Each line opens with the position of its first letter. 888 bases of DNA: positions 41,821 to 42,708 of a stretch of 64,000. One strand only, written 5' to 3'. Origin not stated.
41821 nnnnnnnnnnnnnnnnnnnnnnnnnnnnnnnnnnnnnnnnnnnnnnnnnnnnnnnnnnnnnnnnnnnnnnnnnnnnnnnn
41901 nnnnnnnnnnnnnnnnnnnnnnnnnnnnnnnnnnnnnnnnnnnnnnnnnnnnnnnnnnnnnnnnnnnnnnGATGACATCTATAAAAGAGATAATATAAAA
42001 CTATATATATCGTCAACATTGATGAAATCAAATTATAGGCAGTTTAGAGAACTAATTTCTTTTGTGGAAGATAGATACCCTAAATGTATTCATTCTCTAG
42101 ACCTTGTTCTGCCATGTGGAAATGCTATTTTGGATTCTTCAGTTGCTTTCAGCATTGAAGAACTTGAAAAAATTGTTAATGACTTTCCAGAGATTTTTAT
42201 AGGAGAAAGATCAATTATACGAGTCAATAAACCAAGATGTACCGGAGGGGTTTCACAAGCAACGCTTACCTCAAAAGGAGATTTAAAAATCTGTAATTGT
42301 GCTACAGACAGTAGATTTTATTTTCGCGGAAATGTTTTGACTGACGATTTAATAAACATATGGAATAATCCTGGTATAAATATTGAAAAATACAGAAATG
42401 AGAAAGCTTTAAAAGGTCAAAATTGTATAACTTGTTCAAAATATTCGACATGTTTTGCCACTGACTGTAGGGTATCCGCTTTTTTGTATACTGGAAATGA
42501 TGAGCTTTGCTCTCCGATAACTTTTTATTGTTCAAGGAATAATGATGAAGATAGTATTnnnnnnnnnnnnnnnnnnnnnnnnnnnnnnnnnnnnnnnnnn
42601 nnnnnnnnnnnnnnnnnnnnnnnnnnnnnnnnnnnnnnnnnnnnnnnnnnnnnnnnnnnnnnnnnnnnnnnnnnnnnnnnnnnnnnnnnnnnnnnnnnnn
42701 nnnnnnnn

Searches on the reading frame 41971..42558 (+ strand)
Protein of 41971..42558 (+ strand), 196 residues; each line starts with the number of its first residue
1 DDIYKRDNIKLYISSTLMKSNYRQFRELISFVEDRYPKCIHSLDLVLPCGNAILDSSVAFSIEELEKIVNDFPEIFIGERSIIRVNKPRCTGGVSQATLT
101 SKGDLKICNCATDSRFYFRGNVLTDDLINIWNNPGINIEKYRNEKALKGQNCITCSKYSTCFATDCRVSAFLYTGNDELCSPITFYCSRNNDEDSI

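Call 28: search_protein_families(library=ncbifam, proteins=[window:41971-42558:+], max_evalue=10)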
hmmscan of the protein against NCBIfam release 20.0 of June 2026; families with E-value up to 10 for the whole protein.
seq(196 aa): 7 families
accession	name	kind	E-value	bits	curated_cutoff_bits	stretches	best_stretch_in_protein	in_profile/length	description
TIGR04133.1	rSAM_w_lipo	hypoth_equivalog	7.2e-08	31.7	425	1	83-163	254-329/350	TIGR04133 family radical SAM/SPASM protein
TIGR04303.1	GeoRSP_rSAM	equivalog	1.9e-07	31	400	1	87-176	236-316/325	GeoRSP system radical SAM/SPASM protein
TIGR04085.1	rSAM_more_4Fe4S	domain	1.7e-05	25.1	27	1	90-176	1-84/93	SPASM domain-containing protein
TIGR02109.1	PQQ_syn_pqqE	equivalog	4.2e-05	22.6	381.35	1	89-184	236-330/358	pyrroloquinoline quinone biosynthesis protein PqqE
NF050035.1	rSAM_WgK_link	exception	5.7e-05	22.3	650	1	89-175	268-352/367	radical SAM/SPASM peptide maturase WgkB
TIGR04053.2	TIGR04053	equivalog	0.033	13.4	395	1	119-180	301-358/366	TIGR04053 family radical SAM/SPASM domain-containing protein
NF052411.1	NOVE36WF_fam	equivalog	0.1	12.2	230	1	17-64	20-67/214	NOVE36WF family terpene biosynthesis-related protein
